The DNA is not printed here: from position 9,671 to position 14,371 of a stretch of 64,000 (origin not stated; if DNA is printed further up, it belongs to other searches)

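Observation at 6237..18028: Orphan tandem array of three giant MshQ/DUF6701-like secreted proteins with swapped lectin cassettes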

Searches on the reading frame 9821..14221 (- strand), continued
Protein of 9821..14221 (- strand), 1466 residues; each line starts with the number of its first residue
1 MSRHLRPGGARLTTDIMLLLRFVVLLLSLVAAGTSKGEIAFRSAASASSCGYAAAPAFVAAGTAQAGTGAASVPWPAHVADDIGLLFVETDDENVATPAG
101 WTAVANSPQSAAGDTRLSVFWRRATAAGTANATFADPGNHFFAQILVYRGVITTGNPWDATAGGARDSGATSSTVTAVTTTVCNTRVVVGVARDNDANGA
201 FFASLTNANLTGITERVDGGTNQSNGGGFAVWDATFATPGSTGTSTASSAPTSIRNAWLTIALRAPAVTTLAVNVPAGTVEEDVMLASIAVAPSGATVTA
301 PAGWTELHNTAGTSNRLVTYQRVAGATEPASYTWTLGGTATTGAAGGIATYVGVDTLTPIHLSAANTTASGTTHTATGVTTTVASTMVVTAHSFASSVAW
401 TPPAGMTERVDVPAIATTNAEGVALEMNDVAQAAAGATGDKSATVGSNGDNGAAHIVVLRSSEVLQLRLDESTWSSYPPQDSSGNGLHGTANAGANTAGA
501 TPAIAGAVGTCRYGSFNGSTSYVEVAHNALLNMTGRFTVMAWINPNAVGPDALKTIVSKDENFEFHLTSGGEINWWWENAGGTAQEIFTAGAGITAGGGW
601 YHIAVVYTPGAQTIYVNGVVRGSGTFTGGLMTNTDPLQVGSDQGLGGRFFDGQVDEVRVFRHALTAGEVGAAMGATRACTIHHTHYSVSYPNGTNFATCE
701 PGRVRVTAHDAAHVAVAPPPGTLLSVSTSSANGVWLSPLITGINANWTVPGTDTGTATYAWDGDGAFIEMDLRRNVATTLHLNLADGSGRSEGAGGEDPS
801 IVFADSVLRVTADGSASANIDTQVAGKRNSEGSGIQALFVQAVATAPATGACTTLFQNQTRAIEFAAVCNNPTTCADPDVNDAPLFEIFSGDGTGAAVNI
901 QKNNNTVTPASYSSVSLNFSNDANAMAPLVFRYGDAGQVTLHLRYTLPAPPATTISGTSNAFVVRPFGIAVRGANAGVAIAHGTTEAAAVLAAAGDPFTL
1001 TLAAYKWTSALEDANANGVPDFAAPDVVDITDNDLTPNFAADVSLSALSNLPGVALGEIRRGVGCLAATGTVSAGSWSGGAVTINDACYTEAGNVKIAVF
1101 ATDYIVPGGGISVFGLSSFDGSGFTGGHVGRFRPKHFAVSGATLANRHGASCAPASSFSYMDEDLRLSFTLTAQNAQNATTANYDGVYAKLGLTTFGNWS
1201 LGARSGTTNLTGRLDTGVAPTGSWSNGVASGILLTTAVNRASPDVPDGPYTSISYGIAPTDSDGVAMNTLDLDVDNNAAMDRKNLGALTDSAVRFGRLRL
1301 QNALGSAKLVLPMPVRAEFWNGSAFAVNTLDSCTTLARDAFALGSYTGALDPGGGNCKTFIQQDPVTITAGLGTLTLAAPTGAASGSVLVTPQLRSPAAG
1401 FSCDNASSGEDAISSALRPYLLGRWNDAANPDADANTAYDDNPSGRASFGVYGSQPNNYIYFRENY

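Call 62: find_encoding_contigs(protein=P0233, flank=10000, max_places=1)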
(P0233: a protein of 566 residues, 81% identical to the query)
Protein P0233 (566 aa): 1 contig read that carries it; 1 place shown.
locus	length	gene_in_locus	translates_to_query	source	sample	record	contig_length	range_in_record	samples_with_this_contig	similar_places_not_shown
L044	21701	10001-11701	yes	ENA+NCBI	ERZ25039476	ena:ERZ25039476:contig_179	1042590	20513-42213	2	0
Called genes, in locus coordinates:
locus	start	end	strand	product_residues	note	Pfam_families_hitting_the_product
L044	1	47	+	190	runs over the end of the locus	PF00440:TetR_N, PF22276:SlmA-like_C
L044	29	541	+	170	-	-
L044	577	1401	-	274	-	PF00899:ThiF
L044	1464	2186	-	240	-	PF03572:Peptidase_S41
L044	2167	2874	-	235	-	PF22694:CtpB_N-like, PF00595:PDZ, PF13180:PDZ_2, PF17820:PDZ_6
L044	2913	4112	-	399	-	PF01551:Peptidase_M23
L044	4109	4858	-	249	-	PF00300:His_Phos_1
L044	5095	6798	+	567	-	PF15864:PglL_A, PF04932:Wzy_C, PF11846:Wzy_C_2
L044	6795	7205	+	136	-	PF00581:Rhodanese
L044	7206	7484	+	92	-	PF00462:Glutaredoxin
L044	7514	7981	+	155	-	PF02556:SecB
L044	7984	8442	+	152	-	PF06347:SH3_4, PF08239:SH3_3, PF06347:SH3_4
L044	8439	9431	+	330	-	PF01210:NAD_Gly3P_dh_N, PF07479:NAD_Gly3P_dh_C, PF20618:GPD_NAD_C_bact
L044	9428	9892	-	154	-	PF00588:SpoU_methylase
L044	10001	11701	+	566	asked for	PF13401:AAA_22 (faint), PF05157:MshEN, PF00437:T2SSE, PF13191:AAA_16 (faint)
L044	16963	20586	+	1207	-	PF20419:DUF6701, PF28243:DUF6701_2nd, PF28247:DUF6701_3rd, PF28238:DUF6701_4th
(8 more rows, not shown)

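Call 72: find_encoding_contigs(protein=P0141, flank=10000, max_places=2)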
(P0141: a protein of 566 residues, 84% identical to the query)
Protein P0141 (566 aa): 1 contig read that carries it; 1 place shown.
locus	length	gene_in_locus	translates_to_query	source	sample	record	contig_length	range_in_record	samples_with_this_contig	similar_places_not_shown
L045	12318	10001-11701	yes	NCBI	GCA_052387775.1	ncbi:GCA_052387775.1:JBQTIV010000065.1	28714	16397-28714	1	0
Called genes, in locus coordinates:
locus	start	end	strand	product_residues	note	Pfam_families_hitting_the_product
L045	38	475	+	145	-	-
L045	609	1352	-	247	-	PF00899:ThiF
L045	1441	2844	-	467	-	PF22694:CtpB_N-like, PF00595:PDZ, PF13180:PDZ_2, PF17820:PDZ_6, PF03572:Peptidase_S41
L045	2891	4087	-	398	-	PF01551:Peptidase_M23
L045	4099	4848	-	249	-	PF00300:His_Phos_1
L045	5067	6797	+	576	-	PF04932:Wzy_C, PF11846:Wzy_C_2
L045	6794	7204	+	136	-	PF00581:Rhodanese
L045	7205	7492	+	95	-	PF00462:Glutaredoxin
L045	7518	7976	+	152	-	PF02556:SecB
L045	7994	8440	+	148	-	PF06347:SH3_4, PF08239:SH3_3 (weak), PF06347:SH3_4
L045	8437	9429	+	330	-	PF01210:NAD_Gly3P_dh_N, PF07479:NAD_Gly3P_dh_C, PF20618:GPD_NAD_C_bact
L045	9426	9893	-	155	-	PF00588:SpoU_methylase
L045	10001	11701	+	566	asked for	PF13191:AAA_16 (faint), PF13401:AAA_22 (faint), PF05157:MshEN, PF00437:T2SSE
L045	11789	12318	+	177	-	PF28597:T2SSF_N, PF00482:T2SSF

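Call 73: list_cluster_members(proteins=[P0007, P0068, P0128, P0134, P0170, P0179, P0241, P0237, P0081, P0092])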
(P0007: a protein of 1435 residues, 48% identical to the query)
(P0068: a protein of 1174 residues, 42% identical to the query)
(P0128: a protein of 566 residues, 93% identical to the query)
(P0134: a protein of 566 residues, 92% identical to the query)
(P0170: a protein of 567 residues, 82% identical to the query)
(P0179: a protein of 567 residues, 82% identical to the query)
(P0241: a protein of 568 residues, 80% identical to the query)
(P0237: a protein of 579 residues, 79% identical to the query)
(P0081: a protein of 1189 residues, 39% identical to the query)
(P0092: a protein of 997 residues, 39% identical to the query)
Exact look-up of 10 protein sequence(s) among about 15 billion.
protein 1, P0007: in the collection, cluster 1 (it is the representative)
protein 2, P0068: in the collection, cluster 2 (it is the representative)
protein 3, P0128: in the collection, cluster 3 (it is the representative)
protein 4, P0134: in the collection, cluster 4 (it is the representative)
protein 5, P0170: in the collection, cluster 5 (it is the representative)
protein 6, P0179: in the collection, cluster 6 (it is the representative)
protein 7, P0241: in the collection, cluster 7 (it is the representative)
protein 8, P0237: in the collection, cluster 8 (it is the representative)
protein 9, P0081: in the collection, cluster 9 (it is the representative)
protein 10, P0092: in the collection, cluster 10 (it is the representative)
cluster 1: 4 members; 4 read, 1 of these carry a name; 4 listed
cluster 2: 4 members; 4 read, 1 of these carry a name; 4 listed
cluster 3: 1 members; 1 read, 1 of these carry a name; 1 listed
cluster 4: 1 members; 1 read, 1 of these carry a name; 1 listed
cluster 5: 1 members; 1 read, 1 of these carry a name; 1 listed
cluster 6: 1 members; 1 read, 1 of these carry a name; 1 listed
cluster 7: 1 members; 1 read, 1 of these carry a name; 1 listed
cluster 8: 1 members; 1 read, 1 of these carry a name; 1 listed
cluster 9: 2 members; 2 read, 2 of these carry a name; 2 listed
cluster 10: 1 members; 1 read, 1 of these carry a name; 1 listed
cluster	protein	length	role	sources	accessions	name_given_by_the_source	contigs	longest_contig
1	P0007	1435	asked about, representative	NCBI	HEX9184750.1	MAG TPA: LamG domain-containing protein [Burkholderiales bacterium]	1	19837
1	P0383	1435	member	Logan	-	-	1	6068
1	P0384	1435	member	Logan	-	-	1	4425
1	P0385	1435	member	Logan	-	-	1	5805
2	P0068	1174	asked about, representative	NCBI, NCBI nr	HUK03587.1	MAG TPA: DUF6701 domain-containing protein [Burkholderiales bacterium] | DUF6701 domain-containing protein [Burkholderiales bacterium]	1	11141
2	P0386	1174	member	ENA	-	-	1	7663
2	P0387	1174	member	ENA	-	-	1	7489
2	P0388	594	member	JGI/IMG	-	-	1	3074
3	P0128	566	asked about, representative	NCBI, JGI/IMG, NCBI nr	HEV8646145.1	MAG TPA: GspE/PulE family protein [Burkholderiales bacterium] | MSHA biogenesis protein MshE | GspE/PulE family protein [Burkholderiales bacterium]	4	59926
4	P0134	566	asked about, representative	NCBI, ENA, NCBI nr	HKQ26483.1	MAG TPA: GspE/PulE family protein [Burkholderiales bacterium] | GspE/PulE family protein [Burkholderiales bacterium]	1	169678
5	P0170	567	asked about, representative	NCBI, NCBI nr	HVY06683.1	MAG TPA: GspE/PulE family protein [Burkholderiales bacterium] | GspE/PulE family protein [Burkholderiales bacterium]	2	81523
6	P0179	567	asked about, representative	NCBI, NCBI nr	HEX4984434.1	MAG TPA: GspE/PulE family protein [Burkholderiales bacterium] | GspE/PulE family protein [Burkholderiales bacterium]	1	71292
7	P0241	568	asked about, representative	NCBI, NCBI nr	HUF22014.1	MAG TPA: GspE/PulE family protein [Burkholderiales bacterium] | GspE/PulE family protein [Burkholderiales bacterium]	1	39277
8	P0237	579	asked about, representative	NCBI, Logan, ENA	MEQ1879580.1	MAG: GspE/PulE family protein [Burkholderiales bacterium]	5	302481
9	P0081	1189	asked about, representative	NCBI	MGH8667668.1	MAG: DUF6701 domain-containing protein, partial [Burkholderiales bacterium]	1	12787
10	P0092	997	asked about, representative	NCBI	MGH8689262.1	MAG: LamG-like jellyroll fold domain-containing protein, partial [Burkholderiales ...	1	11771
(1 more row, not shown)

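Call 74: find_encoding_contigs(protein=P0179, flank=10000, max_places=1)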
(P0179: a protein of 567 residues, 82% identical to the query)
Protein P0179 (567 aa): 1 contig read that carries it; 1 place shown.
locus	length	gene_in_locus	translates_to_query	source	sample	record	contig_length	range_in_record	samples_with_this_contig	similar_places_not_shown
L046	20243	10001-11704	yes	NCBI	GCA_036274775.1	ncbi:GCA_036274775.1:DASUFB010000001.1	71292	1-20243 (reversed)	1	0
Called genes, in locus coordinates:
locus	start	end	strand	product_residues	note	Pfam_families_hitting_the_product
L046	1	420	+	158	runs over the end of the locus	-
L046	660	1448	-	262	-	PF00899:ThiF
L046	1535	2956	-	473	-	PF22694:CtpB_N-like, PF00595:PDZ, PF13180:PDZ_2, PF17820:PDZ_6, PF03572:Peptidase_S41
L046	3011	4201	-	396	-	PF01551:Peptidase_M23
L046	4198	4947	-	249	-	PF00300:His_Phos_1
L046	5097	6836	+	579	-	PF15864:PglL_A (weak), PF04932:Wzy_C, PF11846:Wzy_C_2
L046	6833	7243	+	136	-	PF00581:Rhodanese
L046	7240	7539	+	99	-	PF00462:Glutaredoxin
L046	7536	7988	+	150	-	PF02556:SecB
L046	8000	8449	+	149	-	PF06347:SH3_4, PF08239:SH3_3, PF18348:SH3_16 (faint), PF06347:SH3_4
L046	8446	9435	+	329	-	PF01210:NAD_Gly3P_dh_N, PF02558:ApbA (weak), PF07479:NAD_Gly3P_dh_C, PF20618:GPD_NAD_C_bact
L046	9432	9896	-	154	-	PF00588:SpoU_methylase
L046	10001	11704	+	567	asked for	PF05157:MshEN, PF00437:T2SSE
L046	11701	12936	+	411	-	PF28597:T2SSF_N, PF00482:T2SSF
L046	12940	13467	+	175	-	-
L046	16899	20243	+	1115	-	PF13385:Laminin_G_3, PF20419:DUF6701, PF28243:DUF6701_2nd, PF28247:DUF6701_3rd, PF28238:DUF6701_4th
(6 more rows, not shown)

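Call 75: find_encoding_contigs(protein=P0238, flank=10000, max_places=1)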
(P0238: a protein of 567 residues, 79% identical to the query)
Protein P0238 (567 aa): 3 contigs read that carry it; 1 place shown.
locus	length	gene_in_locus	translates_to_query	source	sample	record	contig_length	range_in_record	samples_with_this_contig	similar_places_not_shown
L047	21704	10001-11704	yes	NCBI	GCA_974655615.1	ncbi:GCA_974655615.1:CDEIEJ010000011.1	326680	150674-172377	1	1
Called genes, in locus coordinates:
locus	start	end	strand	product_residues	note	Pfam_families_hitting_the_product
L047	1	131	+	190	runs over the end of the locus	PF00440:TetR_N, PF22276:SlmA-like_C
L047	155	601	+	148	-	-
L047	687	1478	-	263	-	PF00899:ThiF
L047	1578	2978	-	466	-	PF22694:CtpB_N-like, PF00595:PDZ (weak), PF13180:PDZ_2, PF17820:PDZ_6, PF03572:Peptidase_S41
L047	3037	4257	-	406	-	PF01551:Peptidase_M23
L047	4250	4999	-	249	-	PF00300:His_Phos_1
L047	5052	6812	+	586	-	PF15864:PglL_A, PF04932:Wzy_C, PF11846:Wzy_C_2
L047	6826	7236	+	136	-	PF00581:Rhodanese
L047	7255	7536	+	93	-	PF00462:Glutaredoxin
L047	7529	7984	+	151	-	PF02556:SecB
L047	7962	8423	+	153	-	PF06347:SH3_4, PF08239:SH3_3, PF18348:SH3_16 (faint), PF06347:SH3_4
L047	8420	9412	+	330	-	PF01210:NAD_Gly3P_dh_N, PF07479:NAD_Gly3P_dh_C, PF20618:GPD_NAD_C_bact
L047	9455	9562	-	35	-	-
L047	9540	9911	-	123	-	PF00588:SpoU_methylase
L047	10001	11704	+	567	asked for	PF13191:AAA_16 (faint), PF05157:MshEN, PF00437:T2SSE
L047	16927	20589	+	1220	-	PF20419:DUF6701, PF28243:DUF6701_2nd, PF28247:DUF6701_3rd, PF28238:DUF6701_4th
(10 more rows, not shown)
